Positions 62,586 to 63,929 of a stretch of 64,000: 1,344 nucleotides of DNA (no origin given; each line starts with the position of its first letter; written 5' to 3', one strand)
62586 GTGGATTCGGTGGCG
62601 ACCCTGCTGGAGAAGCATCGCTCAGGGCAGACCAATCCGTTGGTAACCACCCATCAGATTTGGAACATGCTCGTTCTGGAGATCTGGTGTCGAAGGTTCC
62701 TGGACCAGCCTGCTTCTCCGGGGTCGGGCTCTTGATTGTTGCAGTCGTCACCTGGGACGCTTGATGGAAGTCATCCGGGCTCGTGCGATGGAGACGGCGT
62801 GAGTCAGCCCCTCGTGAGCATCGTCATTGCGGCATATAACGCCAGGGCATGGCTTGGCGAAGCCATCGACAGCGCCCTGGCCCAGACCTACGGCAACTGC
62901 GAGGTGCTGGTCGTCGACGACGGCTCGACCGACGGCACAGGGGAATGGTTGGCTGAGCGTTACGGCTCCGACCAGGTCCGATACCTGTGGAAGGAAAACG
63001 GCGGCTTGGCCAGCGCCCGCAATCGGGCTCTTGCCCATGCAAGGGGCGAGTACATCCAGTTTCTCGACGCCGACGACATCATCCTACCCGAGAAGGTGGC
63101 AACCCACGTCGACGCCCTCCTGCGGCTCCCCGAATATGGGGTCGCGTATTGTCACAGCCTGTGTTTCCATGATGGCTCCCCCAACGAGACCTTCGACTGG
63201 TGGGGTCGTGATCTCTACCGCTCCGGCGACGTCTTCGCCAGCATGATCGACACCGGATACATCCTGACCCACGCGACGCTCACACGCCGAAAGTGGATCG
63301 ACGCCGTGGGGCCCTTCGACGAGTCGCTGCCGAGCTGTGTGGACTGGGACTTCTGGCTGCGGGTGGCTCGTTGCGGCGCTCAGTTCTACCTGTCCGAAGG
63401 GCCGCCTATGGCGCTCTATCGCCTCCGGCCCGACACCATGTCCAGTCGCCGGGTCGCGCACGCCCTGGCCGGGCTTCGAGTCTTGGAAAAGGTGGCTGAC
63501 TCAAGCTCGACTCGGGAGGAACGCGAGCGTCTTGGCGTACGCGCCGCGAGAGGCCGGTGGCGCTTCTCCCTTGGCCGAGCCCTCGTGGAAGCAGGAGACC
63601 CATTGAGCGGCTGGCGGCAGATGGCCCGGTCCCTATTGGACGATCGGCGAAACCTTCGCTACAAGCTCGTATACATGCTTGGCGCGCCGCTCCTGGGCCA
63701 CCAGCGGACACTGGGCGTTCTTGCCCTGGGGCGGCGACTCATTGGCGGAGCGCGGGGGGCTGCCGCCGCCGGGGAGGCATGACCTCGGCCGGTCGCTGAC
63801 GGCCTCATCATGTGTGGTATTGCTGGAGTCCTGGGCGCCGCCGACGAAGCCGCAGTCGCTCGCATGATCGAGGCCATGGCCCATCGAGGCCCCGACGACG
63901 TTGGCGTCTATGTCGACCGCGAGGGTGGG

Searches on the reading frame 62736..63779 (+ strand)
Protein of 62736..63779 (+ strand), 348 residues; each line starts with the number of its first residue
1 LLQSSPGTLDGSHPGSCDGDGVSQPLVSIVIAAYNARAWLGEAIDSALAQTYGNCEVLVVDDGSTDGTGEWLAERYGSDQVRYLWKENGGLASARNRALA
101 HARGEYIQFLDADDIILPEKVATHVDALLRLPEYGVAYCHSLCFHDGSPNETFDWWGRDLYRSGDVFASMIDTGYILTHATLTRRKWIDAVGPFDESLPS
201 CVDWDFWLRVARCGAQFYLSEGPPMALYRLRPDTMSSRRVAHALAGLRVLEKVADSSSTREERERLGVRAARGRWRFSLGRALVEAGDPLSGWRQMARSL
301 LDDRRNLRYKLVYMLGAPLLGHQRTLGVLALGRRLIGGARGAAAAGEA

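Call 13: search_protein_families(library=pfam, proteins=[window:62736-63779:+], max_evalue=0.001)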
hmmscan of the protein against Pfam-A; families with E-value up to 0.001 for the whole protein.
window:62736-63779:+ (348 aa): 5 families
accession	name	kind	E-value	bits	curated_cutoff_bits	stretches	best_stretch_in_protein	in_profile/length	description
PF00535.33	Glycos_transf_2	-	1.5e-34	119.8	23.3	1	28-190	1-166/168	Glycosyl transferase family 2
PF10111.15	Glyco_tranf_2_2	-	1.1e-14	55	27.3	1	29-236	2-223/276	Glycosyltransferase like family 2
PF13641.12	Glyco_tranf_2_3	-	1.4e-13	51.8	27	1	25-219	2-203/230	Glycosyltransferase like family 2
PF13632.12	Glyco_trans_2_3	-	1.1e-07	32.4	27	1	106-237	1-134/198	Glycosyl transferase family group 2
PF13704.12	Glyco_tranf_2_4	-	2.6e-05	25.1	27.5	1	49-128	14-97/98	Glycosyl transferase family 2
